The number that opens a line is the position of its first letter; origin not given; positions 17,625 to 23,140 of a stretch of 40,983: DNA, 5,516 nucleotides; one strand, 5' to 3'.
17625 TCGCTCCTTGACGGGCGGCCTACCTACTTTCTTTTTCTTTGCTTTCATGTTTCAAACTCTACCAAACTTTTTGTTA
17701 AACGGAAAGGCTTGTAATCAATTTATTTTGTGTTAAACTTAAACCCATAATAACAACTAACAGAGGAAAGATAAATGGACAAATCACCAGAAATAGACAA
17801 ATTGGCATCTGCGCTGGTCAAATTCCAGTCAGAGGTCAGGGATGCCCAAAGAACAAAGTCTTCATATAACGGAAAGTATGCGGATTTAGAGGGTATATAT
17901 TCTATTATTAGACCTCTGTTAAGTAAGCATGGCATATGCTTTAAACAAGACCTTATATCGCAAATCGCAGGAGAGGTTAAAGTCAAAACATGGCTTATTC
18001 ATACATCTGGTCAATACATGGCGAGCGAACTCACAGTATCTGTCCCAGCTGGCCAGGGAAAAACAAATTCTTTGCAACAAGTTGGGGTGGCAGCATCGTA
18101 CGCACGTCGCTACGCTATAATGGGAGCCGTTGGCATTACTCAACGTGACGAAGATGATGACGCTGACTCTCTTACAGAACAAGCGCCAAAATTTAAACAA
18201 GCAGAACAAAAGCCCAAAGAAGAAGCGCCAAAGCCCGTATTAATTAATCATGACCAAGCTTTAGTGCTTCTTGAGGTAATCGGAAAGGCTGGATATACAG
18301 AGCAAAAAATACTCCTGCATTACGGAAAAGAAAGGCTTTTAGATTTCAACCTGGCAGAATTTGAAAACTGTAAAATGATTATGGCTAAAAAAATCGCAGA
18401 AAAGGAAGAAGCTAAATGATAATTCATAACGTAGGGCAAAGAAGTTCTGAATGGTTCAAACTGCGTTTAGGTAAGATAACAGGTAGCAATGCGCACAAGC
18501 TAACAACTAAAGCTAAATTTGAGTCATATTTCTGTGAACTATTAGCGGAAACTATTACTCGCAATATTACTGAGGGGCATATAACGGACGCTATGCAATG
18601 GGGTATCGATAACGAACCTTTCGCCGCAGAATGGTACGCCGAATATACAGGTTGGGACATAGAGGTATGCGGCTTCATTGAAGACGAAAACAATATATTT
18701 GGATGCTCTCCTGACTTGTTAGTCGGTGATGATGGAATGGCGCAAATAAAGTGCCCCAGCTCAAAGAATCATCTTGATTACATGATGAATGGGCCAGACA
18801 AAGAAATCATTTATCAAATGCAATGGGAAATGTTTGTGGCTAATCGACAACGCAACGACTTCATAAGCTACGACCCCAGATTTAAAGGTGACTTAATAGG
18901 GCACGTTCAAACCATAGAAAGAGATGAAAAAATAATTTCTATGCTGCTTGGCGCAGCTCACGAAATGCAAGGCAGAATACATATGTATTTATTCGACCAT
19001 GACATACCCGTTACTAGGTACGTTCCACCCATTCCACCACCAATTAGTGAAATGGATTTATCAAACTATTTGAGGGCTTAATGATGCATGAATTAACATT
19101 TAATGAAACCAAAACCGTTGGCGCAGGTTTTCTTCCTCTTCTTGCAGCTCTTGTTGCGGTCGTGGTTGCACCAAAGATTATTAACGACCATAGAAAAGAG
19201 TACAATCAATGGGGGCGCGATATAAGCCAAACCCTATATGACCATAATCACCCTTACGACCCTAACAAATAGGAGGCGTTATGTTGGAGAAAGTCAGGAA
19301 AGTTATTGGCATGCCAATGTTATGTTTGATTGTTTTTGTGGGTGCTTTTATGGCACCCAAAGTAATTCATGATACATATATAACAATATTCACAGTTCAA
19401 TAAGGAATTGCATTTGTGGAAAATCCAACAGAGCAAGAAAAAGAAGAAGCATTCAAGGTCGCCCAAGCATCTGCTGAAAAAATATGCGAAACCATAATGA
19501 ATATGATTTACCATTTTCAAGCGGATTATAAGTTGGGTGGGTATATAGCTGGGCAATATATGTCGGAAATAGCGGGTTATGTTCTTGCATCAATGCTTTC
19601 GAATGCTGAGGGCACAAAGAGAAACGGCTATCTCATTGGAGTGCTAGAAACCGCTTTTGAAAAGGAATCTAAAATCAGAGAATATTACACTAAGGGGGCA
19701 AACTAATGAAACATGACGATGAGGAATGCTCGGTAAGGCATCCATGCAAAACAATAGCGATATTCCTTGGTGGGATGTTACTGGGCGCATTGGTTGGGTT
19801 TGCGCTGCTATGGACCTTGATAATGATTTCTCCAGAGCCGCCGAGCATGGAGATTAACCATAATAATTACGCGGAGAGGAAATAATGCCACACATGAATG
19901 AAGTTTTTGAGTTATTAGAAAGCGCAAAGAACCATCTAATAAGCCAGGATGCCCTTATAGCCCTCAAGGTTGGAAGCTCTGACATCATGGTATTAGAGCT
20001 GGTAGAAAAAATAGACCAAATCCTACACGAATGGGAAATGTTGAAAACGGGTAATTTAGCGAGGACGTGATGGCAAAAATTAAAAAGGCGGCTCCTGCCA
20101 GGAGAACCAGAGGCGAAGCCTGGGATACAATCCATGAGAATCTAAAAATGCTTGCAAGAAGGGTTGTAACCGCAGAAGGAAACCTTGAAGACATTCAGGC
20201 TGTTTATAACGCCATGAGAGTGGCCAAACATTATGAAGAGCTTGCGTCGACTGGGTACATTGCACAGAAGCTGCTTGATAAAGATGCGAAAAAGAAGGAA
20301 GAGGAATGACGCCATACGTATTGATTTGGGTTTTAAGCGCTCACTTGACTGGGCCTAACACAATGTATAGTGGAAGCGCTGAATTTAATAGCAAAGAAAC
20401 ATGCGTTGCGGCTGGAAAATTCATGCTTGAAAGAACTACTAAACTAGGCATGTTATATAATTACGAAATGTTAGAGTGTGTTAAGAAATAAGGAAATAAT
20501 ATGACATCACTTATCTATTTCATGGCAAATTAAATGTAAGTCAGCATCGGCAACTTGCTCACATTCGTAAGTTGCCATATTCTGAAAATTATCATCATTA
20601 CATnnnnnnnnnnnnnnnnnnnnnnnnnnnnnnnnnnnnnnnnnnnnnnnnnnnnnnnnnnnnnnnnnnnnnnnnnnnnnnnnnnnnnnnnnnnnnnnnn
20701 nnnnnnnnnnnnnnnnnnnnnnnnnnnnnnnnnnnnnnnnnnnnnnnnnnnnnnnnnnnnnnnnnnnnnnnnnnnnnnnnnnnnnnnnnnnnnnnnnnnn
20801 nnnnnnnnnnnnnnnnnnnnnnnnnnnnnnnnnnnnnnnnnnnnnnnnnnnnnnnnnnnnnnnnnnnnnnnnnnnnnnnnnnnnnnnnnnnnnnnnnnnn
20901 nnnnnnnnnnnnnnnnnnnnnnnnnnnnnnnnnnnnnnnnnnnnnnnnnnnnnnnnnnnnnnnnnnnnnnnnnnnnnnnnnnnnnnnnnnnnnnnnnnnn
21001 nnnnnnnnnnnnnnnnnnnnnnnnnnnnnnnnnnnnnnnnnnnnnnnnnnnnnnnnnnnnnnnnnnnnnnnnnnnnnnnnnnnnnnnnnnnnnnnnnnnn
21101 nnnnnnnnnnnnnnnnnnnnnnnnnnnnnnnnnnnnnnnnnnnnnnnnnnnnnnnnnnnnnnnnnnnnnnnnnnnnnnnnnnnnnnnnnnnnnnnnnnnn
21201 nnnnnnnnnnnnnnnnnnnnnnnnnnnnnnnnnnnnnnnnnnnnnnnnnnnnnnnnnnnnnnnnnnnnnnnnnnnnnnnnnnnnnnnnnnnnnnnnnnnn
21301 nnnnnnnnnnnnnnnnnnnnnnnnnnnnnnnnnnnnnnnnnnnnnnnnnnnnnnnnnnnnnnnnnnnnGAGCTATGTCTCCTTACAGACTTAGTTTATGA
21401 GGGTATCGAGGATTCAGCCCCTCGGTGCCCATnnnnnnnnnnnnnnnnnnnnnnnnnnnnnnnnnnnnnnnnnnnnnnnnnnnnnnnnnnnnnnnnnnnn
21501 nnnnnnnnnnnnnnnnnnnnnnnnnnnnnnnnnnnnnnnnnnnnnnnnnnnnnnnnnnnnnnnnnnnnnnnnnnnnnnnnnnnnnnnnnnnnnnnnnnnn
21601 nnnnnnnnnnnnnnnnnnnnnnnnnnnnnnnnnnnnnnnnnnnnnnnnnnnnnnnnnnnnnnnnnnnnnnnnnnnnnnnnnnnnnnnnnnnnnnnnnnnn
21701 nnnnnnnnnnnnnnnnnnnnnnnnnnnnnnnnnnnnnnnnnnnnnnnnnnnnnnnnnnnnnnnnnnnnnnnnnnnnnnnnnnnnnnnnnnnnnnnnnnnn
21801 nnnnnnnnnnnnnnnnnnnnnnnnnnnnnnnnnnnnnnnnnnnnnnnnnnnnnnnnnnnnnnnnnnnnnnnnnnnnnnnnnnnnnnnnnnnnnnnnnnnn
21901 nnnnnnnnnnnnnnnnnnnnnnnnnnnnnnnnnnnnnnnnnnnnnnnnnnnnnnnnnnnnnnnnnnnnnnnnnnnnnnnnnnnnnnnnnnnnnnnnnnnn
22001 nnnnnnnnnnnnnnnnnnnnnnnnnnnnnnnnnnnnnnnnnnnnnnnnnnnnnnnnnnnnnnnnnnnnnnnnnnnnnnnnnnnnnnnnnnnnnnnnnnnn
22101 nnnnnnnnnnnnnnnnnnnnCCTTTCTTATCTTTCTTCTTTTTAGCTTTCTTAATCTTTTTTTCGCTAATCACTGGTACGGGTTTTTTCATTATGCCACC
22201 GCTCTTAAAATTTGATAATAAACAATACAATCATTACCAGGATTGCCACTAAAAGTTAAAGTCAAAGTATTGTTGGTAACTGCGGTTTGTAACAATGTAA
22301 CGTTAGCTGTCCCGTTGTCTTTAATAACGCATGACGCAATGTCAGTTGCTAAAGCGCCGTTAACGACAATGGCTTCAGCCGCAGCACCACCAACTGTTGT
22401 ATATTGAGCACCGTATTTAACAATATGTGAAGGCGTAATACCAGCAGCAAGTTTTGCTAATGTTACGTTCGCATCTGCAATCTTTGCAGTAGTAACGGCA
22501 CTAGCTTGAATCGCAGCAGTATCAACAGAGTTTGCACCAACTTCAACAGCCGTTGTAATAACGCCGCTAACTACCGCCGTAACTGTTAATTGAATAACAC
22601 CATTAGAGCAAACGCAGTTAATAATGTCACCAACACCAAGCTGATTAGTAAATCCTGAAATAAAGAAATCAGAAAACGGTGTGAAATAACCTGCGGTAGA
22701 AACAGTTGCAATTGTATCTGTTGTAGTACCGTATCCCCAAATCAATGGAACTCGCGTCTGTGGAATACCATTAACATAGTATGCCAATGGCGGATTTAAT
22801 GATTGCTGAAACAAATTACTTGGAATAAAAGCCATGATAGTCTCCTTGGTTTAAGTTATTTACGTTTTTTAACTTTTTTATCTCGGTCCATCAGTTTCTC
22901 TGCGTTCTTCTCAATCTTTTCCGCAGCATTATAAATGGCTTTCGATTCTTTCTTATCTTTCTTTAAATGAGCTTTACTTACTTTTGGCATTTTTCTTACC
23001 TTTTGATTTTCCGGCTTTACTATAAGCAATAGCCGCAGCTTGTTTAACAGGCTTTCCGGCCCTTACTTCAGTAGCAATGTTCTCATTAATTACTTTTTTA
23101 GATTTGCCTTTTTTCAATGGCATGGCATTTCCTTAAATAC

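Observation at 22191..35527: About one third of the genome is a continuous run of fibre/adhesin-like genes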

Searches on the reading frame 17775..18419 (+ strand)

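Call 64: search_protein_families(library=pfam, proteins=[window:17775-18419:+], max_evalue=0.01)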
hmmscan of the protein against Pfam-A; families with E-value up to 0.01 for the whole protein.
window:17775-18419:+ (214 aa): 1 family
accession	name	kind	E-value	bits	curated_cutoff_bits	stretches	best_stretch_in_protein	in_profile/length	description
PF04404.17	ERF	-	3.5e-23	82.7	25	1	11-147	2-145/153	ERF superfamily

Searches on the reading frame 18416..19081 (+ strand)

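Call 64: search_protein_families(library=pfam, proteins=[window:18416-19081:+], max_evalue=0.01)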
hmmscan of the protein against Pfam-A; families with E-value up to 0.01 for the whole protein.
window:18416-19081:+ (221 aa): 1 family
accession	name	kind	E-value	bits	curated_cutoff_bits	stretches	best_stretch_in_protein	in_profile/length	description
PF09588.16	YqaJ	-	4.9e-17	63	22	1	12-144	1-149/150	YqaJ-like viral recombinase domain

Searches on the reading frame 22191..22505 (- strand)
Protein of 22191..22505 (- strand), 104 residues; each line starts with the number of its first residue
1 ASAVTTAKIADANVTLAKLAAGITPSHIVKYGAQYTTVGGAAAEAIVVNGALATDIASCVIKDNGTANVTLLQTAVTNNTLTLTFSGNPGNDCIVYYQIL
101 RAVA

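Call 67: search_protein_families(library=pfam, proteins=[window:22191-22505:-], max_evalue=5)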
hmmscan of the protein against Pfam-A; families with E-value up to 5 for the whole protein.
window:22191-22505:- (104 aa): 2 families
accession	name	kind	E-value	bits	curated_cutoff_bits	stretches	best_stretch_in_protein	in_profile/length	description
PF09796.14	QCR10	-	0.1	13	27.5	1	21-48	2-29/63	Ubiquinol-cytochrome-c reductase complex subunit (QCR10)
PF16640.11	Big_3_5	-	0.72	10.9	35.5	1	44-89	30-73/88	Bacterial Ig-like domain (group 3)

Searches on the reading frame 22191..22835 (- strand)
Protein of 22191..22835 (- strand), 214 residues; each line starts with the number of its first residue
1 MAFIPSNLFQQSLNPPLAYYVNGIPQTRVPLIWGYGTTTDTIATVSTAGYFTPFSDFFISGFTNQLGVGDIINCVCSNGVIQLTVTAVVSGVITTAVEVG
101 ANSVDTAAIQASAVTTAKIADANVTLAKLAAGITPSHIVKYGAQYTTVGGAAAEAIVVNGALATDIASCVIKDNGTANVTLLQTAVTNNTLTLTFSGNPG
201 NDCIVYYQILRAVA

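Call 6: search_protein_families(library=phrogs, proteins=[window:22191-22835:-], max_evalue=0.01)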
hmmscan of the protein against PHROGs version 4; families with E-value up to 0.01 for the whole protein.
window:22191-22835:- (214 aa): 3 families
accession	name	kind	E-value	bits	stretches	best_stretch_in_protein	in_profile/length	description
phrog_13518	-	unknown function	0.00055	19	1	86-177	350-446/1230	-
phrog_28766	-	tail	0.00069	19.1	1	84-179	132-224/472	tail fiber protein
phrog_18004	-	unknown function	0.0012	20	1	31-109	20-86/92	-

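Call 49: search_protein_families(library=pfam, proteins=[window:22191-22835:-], max_evalue=0.01)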
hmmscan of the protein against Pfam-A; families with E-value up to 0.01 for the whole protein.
window:22191-22835:- (214 aa): 0 families

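Call 53: search_dna_similar(query=window:22191-22835:-, collection=phages, mode=protein, max_evalue=0.001, max_rows=15)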
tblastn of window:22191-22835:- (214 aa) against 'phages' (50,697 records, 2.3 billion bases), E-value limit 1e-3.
No match.

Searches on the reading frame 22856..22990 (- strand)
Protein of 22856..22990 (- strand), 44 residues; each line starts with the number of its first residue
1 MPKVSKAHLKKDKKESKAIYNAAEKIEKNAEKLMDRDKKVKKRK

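Call 64: search_protein_families(library=pfam, proteins=[window:22856-22990:-], max_evalue=0.01)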
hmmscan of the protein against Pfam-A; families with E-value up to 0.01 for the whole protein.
window:22856-22990:- (44 aa): 0 families
